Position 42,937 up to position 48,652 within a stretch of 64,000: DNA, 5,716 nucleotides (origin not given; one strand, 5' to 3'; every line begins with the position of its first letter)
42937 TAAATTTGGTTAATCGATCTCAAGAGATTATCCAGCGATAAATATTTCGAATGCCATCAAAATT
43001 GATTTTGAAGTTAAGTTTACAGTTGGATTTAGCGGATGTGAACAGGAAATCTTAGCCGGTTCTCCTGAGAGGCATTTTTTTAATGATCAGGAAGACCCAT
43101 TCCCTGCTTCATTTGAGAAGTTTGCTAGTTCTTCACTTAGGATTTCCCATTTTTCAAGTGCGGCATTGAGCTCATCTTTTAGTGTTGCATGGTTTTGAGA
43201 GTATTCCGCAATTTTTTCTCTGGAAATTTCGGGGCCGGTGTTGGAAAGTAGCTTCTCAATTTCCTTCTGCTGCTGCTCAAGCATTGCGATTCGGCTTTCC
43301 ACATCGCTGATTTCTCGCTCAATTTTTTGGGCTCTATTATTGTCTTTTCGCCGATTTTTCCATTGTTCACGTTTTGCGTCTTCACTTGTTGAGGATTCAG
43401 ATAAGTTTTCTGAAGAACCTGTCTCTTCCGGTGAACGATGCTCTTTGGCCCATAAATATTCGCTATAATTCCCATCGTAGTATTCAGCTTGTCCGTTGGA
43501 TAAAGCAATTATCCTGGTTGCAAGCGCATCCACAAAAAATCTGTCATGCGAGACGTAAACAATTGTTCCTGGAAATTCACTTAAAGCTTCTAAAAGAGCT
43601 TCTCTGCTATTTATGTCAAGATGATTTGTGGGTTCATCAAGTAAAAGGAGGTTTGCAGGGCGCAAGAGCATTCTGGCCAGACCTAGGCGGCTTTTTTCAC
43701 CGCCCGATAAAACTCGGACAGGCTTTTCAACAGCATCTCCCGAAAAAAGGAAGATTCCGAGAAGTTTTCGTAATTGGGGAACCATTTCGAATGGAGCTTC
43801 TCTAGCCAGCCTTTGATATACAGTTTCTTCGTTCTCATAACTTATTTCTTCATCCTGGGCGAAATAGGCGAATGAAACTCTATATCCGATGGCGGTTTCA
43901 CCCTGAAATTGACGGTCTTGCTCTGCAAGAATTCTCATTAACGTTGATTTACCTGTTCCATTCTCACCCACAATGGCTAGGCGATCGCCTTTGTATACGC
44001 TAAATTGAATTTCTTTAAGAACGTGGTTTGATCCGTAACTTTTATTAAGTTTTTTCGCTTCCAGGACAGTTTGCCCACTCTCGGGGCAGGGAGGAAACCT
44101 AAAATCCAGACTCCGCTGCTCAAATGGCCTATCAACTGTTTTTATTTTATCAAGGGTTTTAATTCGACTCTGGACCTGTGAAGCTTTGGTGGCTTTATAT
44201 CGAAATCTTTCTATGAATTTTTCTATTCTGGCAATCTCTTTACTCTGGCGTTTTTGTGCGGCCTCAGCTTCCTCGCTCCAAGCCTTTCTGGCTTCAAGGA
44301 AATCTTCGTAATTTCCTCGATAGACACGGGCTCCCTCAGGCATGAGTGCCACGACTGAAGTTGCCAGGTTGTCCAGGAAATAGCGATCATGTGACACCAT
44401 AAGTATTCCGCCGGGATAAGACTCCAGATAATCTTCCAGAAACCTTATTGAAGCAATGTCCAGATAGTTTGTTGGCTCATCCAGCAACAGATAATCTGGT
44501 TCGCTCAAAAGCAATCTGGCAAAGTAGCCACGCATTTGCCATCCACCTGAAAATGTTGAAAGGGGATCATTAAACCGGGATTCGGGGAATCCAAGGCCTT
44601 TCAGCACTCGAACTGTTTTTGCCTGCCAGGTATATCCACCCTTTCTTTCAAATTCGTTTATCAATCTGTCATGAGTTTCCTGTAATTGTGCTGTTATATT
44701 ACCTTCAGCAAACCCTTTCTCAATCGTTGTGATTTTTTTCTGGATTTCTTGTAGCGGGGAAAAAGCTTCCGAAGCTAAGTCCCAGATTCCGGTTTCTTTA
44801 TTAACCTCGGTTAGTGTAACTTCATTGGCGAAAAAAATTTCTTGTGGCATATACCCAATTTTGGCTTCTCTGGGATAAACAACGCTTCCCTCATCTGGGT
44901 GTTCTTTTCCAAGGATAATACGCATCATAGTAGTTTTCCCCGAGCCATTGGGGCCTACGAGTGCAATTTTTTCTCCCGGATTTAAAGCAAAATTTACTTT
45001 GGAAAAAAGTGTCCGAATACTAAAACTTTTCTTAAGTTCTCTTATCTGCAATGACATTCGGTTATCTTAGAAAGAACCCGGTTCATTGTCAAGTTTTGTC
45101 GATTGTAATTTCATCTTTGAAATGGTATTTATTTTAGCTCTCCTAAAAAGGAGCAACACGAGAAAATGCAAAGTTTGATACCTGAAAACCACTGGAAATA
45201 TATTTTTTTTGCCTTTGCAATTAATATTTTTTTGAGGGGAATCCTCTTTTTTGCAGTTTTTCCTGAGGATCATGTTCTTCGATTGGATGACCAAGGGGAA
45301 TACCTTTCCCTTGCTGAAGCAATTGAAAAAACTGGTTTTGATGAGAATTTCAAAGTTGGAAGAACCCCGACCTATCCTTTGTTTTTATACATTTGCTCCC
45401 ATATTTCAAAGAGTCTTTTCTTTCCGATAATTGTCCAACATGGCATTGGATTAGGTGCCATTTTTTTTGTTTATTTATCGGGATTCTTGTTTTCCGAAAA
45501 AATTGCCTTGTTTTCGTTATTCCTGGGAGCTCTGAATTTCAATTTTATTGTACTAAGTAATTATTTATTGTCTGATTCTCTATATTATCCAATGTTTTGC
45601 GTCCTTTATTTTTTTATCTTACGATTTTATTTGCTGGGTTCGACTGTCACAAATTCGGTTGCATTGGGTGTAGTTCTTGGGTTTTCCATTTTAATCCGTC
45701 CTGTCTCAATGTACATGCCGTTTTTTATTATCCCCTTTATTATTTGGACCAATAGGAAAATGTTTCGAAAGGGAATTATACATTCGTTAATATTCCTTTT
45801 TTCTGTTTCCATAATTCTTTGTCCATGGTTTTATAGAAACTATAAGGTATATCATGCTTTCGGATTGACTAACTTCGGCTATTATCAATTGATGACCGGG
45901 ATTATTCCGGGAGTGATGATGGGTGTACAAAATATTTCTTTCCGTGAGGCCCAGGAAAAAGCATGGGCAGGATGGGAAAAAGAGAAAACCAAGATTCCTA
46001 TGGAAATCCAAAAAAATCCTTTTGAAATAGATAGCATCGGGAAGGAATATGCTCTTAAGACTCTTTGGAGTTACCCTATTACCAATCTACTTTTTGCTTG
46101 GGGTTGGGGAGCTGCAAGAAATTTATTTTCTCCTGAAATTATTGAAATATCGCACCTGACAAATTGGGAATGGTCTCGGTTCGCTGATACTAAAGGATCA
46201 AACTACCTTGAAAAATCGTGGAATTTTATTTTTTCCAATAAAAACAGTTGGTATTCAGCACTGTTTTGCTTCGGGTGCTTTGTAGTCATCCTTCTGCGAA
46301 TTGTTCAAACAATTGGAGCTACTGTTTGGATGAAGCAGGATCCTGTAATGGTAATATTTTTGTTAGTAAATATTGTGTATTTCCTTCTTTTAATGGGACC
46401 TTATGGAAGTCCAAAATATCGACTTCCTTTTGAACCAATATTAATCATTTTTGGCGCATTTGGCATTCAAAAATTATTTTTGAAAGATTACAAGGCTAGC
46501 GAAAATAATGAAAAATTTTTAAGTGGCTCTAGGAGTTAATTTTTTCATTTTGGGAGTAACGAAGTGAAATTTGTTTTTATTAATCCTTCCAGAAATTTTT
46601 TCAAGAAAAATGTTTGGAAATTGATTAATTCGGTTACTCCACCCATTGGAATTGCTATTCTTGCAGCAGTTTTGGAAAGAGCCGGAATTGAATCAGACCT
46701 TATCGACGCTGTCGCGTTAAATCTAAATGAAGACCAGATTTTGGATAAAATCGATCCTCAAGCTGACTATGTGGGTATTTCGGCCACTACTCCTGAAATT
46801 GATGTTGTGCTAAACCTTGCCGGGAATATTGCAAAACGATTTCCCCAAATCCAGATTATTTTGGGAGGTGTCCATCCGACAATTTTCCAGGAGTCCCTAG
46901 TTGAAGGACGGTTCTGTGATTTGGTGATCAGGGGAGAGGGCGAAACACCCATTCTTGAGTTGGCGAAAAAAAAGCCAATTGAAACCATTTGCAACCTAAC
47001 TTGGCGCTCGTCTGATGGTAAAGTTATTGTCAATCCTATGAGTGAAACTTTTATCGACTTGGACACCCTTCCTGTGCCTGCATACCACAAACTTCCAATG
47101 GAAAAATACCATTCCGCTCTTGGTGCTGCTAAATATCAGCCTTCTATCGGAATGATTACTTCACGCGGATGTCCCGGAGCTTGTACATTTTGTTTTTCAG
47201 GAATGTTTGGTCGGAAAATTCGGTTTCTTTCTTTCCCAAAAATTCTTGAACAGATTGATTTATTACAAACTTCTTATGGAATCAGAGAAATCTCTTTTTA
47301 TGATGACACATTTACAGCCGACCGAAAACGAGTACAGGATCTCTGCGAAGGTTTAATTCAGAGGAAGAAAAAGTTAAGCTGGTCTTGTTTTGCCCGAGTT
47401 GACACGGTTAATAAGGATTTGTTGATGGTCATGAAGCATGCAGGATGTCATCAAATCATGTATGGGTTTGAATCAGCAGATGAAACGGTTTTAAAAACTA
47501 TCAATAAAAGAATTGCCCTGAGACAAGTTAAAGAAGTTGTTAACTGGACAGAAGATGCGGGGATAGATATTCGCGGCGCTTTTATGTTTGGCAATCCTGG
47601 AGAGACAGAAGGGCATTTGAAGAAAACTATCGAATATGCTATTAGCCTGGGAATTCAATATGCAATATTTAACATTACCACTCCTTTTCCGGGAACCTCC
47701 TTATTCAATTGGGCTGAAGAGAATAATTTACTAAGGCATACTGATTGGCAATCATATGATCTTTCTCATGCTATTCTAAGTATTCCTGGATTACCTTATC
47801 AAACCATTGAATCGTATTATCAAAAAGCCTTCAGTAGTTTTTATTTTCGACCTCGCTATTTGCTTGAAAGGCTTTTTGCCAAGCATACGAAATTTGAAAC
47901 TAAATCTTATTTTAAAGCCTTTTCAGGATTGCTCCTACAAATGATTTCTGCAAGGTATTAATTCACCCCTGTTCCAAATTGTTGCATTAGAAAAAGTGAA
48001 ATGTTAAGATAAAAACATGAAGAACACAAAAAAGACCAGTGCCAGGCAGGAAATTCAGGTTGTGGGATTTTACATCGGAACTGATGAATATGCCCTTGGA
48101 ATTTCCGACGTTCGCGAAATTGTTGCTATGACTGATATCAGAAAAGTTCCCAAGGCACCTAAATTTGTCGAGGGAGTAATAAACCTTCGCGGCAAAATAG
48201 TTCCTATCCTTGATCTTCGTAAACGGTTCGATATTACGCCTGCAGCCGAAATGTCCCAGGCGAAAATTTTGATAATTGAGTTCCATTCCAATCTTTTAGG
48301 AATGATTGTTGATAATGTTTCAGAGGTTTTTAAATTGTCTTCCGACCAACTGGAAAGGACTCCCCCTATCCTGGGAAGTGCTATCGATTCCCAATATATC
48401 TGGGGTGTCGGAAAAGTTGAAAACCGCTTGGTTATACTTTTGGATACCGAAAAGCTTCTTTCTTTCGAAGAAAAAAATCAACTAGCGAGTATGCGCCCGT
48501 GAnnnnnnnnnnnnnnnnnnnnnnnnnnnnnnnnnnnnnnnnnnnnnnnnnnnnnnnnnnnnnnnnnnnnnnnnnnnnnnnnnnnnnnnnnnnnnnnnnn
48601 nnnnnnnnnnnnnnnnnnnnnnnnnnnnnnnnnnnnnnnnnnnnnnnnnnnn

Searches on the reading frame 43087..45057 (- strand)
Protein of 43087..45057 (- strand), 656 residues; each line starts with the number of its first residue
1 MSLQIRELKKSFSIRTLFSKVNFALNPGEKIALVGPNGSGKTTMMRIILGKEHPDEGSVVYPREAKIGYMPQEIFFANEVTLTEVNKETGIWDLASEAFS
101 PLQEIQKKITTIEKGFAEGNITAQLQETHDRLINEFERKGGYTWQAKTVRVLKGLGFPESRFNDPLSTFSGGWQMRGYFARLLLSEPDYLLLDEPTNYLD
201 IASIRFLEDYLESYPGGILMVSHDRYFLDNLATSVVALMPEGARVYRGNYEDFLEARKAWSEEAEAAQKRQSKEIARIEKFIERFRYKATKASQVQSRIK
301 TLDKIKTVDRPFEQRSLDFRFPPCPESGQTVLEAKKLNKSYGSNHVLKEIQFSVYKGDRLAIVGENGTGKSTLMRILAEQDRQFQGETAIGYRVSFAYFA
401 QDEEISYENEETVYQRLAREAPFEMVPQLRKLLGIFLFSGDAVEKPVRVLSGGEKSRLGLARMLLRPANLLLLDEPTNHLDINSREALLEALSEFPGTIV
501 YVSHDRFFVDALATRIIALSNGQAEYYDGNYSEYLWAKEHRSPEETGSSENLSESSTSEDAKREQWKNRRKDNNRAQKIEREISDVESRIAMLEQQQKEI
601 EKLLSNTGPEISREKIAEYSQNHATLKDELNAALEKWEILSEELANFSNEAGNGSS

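Call 22: search_protein_families(library=pfam, proteins=[window:43087-45057:-], max_evalue=0.00001)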
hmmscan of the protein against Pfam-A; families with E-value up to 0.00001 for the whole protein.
window:43087-45057:- (656 aa): 11 families
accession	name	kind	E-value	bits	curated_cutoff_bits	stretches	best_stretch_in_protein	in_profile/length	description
PF00005.33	ABC_tran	-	7.6e-52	176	25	2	19-197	2-137/137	ABC transporter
PF12848.13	ABC_tran_Xtn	-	6.2e-23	81.1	25.9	1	243-319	8-83/85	ABC transporter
PF13304.12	AAA_21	-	9e-20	72.4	27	1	435-510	223-304/304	AAA domain, putative AbiEii toxin, Type IV TA system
PF02463.25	SMC_N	-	9.2e-09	35.5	40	0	449-495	136-186/220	RecF/RecN/SMC N terminal domain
PF16326.10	ABC_tran_CTD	-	1.2e-08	35.5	32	1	578-642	5-69/69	ABC transporter C-terminal domain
PF13555.12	AAA_29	-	1.3e-07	31.7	27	0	356-374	22-39/61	P-loop containing region of AAA domain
PF13401.12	AAA_22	-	2.3e-07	31.6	27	0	360-399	8-33/130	AAA domain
PF13191.12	AAA_16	-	2.6e-06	28.5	32.6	0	360-487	27-151/167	AAA ATPase domain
PF08477.19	Roc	-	3.6e-06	27.6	27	0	30-97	1-66/119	Ras of Complex, Roc, domain of DAPkinase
PF13521.12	AAA_28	-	4.7e-06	27.3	27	0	360-389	2-32/164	AAA domain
PF01935.23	DUF87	-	1e-05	26.2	23.2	0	359-379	25-45/220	Helicase HerA, central domain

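Call 76: find_homologous_proteins(query=window:43087-45057:-, max_evalue=1e-100)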
Query window:43087-45057:- (656 aa): 7184 proteins with E <= 1e-100 among 8000 candidates; the best 120 are listed.
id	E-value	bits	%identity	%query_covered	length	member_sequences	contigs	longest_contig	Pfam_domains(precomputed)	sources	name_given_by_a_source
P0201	0.0e+0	1456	100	100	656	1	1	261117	PF13604.13,PF08477.20,PF00006.32,PF02224.25,PF13555.13,PF13401.13,PF13238.13,PF13304.13,PF13191.13,PF16326.11,PF01935.24,PF00005.34,PF13175.13,PF13521.13,PF02463.26,PF12848.14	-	-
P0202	0.0e+0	1097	73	99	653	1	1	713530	PF13555.13,PF13401.13,PF13238.13,PF13166.13,PF13304.13,PF13191.13,PF16326.11,PF01935.24,PF00005.34,PF13175.13,PF13476.13,PF02463.26,PF12848.14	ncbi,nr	ncbi:MAG: ABC-F family ATP-binding cassette domain-containing protein [Candidatus Riflebacteria bact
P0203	5.8e-284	962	65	98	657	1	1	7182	PF00005.34,PF13175.13,PF13476.13,PF05729.19,PF13555.13,PF02463.26,PF13304.13,PF12848.14,PF16326.11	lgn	-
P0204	1.5e-282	957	65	98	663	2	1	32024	PF00005.34,PF13175.13,PF13476.13,PF13555.13,PF13401.13,PF02463.26,PF13304.13,PF12848.14,PF16326.11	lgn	-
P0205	7.2e-265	899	62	98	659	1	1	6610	PF00005.34,PF13476.13,PF05729.19,PF13555.13,PF13401.13,PF02463.26,PF13304.13,PF13191.13,PF12848.14,PF16326.11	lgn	-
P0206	1.3e-262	891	59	100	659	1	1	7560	PF00005.34,PF13175.13,PF00006.32,PF13476.13,PF05729.19,PF13555.13,PF02463.26,PF13304.13,PF12848.14,PF16326.11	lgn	-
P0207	1.5e-262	891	60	100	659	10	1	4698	PF00005.34,PF13175.13,PF13476.13,PF05729.19,PF13555.13,PF02463.26,PF13304.13,PF13191.13,PF12848.14,PF16326.11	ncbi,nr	ncbi:MAG: putative ABC transporter ATP-binding protein YheS [bacterium ADurb.Bin374]|nr:MAG: putativ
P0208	4.7e-262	889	60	100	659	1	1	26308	PF00005.34,PF13175.13,PF13476.13,PF13555.13,PF02463.26,PF13166.13,PF13304.13,PF13191.13,PF12848.14,PF16326.11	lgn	-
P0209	3.6e-261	886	60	100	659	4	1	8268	PF00005.34,PF13175.13,PF13476.13,PF13555.13,PF02463.26,PF13304.13,PF13191.13,PF12848.14,PF16326.11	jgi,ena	-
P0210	6.8e-259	879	59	100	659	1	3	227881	PF00005.34,PF13175.13,PF00006.32,PF13476.13,PF13555.13,PF02463.26,PF13304.13,PF12848.14,PF16326.11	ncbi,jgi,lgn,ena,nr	ncbi:MAG TPA: ABC-F family ATP-binding cassette domain-containing protein [Candidatus Ozemobacterace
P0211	2.9e-258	877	61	98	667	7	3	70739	PF13555.13,PF13401.13,PF13304.13,PF13191.13,PF16326.11,PF00005.34,PF13175.13,PF13476.13,PF05729.19,PF02367.24,PF02463.26,PF12848.14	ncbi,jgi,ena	-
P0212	4.7e-258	876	59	100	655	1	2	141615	PF00005.34,PF13476.13,PF05729.19,PF13555.13,PF13401.13,PF02463.26,PF13304.13,PF12848.14,PF16326.11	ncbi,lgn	-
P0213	1.0e-256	872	60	100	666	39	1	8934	PF00005.34,PF13476.13,PF05729.19,PF02367.24,PF13555.13,PF13401.13,PF02463.26,PF13304.13,PF13191.13,PF12848.14,PF16326.11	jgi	-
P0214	1.2e-255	868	59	100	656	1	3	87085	PF00005.34,PF13476.13,PF05729.19,PF13555.13,PF02463.26,PF13304.13,PF12848.14,PF16326.11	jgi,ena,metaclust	metaclust:\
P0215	1.8e-255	868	60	98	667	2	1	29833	PF13555.13,PF13401.13,PF13166.13,PF13304.13,PF16326.11,PF00005.34,PF13476.13,PF05729.19,PF02367.24,PF02463.26,PF20720.4,PF12848.14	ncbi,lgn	-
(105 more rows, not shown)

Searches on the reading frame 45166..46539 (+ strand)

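Call 22: search_protein_families(library=pfam, proteins=[window:45166-46539:+], max_evalue=0.00001)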
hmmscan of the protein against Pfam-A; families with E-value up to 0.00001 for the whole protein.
window:45166-46539:+ (457 aa): 1 family
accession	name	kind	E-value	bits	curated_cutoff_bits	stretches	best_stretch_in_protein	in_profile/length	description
PF13231.12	PMT_2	-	8.1e-07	29.8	26.1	1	72-217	12-154/160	Dolichyl-phosphate-mannose-protein mannosyltransferase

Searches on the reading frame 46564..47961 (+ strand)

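Call 22: search_protein_families(library=pfam, proteins=[window:46564-47961:+], max_evalue=0.00001)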
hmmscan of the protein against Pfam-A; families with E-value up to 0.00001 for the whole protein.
window:46564-47961:+ (465 aa): 2 families
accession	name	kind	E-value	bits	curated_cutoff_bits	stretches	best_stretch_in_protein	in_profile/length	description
PF04055.27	Radical_SAM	-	1.4e-24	87.6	29.5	1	197-358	1-165/166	Radical SAM superfamily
PF02310.24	B12-binding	-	8.7e-21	74.4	32.1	1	23-133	10-120/121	B12 binding domain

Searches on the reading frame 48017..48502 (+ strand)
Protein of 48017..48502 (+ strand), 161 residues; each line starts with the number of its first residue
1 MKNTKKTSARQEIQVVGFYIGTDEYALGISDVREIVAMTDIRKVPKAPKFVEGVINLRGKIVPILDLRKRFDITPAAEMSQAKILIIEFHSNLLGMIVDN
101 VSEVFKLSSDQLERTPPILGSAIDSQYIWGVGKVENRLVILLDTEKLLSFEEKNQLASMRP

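Call 22: search_protein_families(library=pfam, proteins=[window:48017-48502:+], max_evalue=0.00001)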
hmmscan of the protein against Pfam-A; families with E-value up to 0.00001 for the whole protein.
window:48017-48502:+ (161 aa): 1 family
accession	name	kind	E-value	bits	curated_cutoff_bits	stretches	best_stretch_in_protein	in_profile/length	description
PF01584.24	CheW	-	2.9e-37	127.8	23.5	1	14-149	1-135/138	CheW-like domain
